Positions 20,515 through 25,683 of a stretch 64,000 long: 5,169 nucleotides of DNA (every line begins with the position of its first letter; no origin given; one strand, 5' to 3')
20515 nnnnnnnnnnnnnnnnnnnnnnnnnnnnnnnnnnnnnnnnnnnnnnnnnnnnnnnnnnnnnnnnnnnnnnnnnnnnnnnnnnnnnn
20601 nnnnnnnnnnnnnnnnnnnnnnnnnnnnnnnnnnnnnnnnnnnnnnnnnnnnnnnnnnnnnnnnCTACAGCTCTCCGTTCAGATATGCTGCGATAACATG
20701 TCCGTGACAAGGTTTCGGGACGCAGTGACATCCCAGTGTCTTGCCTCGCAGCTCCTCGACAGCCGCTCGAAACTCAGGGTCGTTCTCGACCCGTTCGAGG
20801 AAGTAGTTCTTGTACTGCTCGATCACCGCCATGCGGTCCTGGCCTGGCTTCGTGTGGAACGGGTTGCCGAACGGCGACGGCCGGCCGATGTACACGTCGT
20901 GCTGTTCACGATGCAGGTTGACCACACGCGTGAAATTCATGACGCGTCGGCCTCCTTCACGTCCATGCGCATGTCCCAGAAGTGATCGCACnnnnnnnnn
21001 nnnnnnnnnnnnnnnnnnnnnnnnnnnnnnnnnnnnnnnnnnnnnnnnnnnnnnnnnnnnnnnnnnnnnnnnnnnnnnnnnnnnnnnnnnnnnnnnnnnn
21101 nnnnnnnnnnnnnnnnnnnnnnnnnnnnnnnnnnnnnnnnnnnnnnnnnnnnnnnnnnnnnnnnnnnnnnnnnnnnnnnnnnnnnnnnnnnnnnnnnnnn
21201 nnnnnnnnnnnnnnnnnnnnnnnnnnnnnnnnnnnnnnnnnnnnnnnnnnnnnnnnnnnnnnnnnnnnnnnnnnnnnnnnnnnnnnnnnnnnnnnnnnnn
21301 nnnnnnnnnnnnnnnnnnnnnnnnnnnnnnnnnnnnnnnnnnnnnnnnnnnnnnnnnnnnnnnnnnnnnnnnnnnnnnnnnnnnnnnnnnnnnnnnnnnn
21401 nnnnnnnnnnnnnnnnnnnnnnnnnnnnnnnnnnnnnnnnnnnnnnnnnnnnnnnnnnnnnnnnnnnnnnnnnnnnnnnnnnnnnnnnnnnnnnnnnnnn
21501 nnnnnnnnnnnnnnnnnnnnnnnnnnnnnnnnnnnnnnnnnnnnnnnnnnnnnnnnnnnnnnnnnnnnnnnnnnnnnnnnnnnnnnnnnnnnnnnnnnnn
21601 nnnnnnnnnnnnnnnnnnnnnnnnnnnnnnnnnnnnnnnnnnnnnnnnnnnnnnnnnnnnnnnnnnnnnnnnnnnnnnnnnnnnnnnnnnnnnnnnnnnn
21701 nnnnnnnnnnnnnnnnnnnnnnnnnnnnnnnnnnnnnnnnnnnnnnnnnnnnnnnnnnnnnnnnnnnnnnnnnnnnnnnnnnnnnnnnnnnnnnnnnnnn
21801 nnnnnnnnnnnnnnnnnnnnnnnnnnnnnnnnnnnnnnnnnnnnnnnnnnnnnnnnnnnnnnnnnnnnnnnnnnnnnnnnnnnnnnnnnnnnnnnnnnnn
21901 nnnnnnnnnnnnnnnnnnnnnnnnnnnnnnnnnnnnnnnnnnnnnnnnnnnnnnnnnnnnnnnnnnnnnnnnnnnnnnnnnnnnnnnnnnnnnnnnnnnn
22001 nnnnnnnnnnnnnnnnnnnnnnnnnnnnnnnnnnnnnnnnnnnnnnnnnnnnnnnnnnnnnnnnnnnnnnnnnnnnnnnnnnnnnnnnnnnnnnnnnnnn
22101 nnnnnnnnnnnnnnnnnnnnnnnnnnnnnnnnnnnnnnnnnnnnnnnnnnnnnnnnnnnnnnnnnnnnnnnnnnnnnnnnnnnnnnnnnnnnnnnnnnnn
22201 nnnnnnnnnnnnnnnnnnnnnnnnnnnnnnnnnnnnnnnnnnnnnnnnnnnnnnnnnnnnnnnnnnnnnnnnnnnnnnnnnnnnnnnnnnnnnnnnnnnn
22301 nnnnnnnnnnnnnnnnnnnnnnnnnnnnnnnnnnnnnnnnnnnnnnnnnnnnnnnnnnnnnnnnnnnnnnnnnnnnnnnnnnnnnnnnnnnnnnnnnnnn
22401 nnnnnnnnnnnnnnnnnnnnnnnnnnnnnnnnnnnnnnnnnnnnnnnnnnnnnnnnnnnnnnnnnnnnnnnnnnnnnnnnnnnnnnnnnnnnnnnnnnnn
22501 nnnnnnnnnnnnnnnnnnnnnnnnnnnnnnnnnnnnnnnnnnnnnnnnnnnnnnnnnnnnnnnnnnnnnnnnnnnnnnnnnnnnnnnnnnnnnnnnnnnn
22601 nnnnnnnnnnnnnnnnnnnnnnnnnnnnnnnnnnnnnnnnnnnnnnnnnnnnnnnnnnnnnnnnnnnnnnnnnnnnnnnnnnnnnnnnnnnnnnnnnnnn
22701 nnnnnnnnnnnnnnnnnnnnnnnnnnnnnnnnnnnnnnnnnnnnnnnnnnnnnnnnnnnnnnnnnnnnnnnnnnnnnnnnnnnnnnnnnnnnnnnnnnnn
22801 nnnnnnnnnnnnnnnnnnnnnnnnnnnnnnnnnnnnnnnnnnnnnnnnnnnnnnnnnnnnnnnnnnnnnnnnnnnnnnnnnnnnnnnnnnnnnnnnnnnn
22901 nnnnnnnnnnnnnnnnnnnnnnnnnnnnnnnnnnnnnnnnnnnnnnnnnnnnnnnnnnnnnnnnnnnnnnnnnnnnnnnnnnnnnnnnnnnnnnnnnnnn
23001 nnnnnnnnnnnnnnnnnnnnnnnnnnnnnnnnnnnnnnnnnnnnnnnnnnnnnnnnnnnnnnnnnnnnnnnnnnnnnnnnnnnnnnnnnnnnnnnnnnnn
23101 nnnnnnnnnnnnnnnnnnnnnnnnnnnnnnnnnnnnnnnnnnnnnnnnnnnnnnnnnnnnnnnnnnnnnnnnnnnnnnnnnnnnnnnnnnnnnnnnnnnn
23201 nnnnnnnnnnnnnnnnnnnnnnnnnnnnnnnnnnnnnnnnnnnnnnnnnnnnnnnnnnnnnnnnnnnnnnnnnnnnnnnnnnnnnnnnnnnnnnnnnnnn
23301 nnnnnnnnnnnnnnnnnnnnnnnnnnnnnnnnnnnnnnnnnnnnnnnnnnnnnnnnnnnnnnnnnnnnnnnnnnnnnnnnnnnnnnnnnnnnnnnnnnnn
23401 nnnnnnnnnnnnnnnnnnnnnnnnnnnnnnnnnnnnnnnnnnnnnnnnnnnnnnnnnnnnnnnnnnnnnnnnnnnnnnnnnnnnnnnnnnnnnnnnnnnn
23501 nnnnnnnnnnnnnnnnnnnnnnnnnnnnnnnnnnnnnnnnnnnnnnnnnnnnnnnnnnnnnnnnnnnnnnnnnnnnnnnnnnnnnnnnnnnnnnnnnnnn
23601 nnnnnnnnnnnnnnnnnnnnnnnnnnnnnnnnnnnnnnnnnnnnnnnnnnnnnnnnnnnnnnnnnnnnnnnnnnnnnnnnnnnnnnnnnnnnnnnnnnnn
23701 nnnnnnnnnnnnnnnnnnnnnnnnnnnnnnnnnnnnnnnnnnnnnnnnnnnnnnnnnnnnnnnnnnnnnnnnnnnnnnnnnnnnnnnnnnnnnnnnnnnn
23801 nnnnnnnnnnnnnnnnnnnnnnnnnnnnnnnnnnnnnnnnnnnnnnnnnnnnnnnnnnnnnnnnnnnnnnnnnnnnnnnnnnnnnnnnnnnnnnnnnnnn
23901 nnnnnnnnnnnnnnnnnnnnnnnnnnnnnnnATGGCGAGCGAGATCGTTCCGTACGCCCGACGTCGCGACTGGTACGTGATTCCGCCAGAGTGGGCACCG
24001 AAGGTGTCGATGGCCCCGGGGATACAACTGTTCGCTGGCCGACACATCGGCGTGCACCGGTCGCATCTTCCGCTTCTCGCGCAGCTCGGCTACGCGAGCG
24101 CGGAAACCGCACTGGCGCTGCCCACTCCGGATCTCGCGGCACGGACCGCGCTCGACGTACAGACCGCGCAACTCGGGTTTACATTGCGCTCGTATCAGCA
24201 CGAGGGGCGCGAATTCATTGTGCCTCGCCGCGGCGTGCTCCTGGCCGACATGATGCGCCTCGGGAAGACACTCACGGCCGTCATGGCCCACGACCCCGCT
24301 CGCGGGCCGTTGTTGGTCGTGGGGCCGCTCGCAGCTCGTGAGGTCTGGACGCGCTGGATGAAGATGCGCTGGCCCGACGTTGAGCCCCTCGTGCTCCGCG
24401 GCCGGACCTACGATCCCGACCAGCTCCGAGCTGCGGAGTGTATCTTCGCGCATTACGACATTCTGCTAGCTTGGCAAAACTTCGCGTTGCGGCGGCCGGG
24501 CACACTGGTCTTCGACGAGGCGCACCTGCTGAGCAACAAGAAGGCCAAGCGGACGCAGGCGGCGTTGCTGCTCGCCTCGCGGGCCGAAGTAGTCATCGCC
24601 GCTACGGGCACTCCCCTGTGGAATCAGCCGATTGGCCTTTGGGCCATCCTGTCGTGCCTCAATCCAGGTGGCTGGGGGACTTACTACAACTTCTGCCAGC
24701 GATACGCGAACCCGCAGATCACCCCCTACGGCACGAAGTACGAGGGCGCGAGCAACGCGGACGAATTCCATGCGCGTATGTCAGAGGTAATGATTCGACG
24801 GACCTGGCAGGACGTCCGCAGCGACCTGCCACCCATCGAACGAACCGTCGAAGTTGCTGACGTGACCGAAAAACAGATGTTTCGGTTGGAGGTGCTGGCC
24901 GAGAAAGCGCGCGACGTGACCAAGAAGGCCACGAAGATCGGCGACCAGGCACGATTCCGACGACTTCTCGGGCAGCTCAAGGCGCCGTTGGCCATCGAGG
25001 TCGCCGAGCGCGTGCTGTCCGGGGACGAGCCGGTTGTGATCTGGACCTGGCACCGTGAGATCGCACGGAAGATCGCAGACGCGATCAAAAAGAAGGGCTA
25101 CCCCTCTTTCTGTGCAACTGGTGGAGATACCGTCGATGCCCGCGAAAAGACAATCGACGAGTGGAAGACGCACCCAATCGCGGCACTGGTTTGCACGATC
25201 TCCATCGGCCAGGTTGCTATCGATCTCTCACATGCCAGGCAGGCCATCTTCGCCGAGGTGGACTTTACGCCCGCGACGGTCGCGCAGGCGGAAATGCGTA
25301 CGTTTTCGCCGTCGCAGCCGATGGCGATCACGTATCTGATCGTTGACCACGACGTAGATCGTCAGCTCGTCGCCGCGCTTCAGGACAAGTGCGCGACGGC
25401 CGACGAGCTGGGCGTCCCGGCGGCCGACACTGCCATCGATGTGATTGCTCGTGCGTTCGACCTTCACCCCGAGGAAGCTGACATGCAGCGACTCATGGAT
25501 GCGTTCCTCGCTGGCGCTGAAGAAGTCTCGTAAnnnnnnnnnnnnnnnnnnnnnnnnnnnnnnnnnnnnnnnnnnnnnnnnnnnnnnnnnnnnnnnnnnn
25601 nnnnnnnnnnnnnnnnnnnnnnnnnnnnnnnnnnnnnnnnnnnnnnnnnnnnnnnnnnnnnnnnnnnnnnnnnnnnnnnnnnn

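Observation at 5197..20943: Scattered nucleotide-processing accessory genes (NUDIX, CYTH, SLOG/YpsA, DUF4326, DUF1653)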

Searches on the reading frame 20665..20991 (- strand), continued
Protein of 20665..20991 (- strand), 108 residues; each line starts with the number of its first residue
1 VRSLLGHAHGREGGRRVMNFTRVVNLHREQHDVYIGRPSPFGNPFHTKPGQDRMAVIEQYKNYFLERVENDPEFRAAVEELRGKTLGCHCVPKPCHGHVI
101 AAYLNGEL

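Call 88: search_dna_similar(query=window:20665-20940:-, collection=phages, mode=protein, max_rows=12)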
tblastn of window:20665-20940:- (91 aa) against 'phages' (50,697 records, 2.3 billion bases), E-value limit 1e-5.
Records with a match: 2110; places in all: 2111; records where one place covers at least 80% of the query: 1887.
Best place of each record, by identity: <60% 2110.
By first word of the organism name: Escherichia 609; Klebsiella 315; Salmonella 187; Vibrio 127; Pseudomonas 106; Erwinia 89; Aeromonas 86; Shigella 79; Acinetobacter 79; Enterobacter 63; and 68 more.
By host as written in the record: Escherichia coli 257; - 223; Klebsiella pneumoniae 115; Erwinia amylovora 41; Vibrio harveyi BAA-1116 36; Aeromonas salmonicida 27; Pseudomonas aeruginosa 27; Salmonella enterica 26; and 575 more.
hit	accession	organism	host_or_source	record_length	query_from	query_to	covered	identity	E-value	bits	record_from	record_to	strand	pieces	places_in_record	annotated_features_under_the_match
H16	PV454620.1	Vibrio phage V6Aob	Vibrio harveyi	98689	4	89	95%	49.5%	3e-21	91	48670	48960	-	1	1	V6000072: hypothetical protein | V6000073: hypothetical protein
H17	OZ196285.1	Vibrio phage F86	Seawater and oysters mix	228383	6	88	91%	49.4%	3e-19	86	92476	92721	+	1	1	unknown function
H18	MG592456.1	Vibrio phage 1.081.O._10N.286.52.C2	Shewanella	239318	6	88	91%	49.4%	4e-17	80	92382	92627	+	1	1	protein of unknown function DUF4326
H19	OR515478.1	Citrobacter phage Ci1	Citrobacter sp. JL 976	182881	4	88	93%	47.1%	6e-16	76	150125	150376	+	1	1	hypothetical protein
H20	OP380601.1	Aeromonas phage avDM6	Aeromonas hydrophila BIOTECH 10089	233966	5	88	92%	47.6%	3e-17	80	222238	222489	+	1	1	hypothetical protein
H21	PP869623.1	Serratia phage Kevin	Serratia sp.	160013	2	88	96%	45.5%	1e-14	72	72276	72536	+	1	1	hypothetical protein (x2)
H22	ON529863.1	Brevundimonas phage vB_BpoS-Polewnik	Brevundimonas pondensis LVF1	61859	4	89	95%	45.3%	9e-17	79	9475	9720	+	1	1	none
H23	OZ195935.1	Vibrio phage D484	Seawater and oysters mix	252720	6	88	91%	47.0%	7e-19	85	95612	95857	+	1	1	unknown function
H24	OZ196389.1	Vibrio phage D490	Seawater and oysters mix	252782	6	88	91%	47.0%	7e-19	85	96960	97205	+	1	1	unknown function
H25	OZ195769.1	Vibrio phage D482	Seawater and oysters mix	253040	6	88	91%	47.0%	7e-19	85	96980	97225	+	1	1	unknown function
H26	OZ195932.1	Vibrio phage D481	Seawater and oysters mix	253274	6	88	91%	47.0%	7e-19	85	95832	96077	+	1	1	unknown function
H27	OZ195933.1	Vibrio phage D486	Seawater and oysters mix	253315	6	88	91%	47.0%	7e-19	85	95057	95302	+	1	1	unknown function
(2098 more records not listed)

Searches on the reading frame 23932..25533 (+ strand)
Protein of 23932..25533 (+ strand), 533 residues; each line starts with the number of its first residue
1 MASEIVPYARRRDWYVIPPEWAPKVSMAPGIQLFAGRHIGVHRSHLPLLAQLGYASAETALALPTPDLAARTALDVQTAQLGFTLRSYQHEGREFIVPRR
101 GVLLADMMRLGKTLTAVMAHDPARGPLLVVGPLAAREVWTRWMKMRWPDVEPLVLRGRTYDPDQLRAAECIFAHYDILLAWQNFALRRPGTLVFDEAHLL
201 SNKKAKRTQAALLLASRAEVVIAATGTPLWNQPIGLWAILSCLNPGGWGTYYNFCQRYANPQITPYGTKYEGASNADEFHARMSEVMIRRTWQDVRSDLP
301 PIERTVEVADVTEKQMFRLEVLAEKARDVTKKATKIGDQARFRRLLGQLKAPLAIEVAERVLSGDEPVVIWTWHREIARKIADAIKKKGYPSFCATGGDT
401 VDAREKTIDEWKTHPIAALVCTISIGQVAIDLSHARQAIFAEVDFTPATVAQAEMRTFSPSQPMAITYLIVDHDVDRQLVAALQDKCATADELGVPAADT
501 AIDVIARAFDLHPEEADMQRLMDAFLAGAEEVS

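Call 7: search_protein_families(library=pfam, proteins=[window:23932-25533:+], max_evalue=0.01)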
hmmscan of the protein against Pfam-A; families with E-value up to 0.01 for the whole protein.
window:23932-25533:+ (533 aa): 3 families
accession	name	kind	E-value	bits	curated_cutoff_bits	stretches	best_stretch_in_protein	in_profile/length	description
PF00176.29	SNF2-rel_dom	-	1.7e-22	80.3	24.9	1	99-334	17-263/290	SNF2-related domain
PF00271.37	Helicase_C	-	1.1e-06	29.3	23.5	1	363-457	13-106/110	Helicase conserved C-terminal domain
PF00270.35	DEAD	-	0.003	17.7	26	0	164-214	91-143/167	DEAD/DEAH box helicase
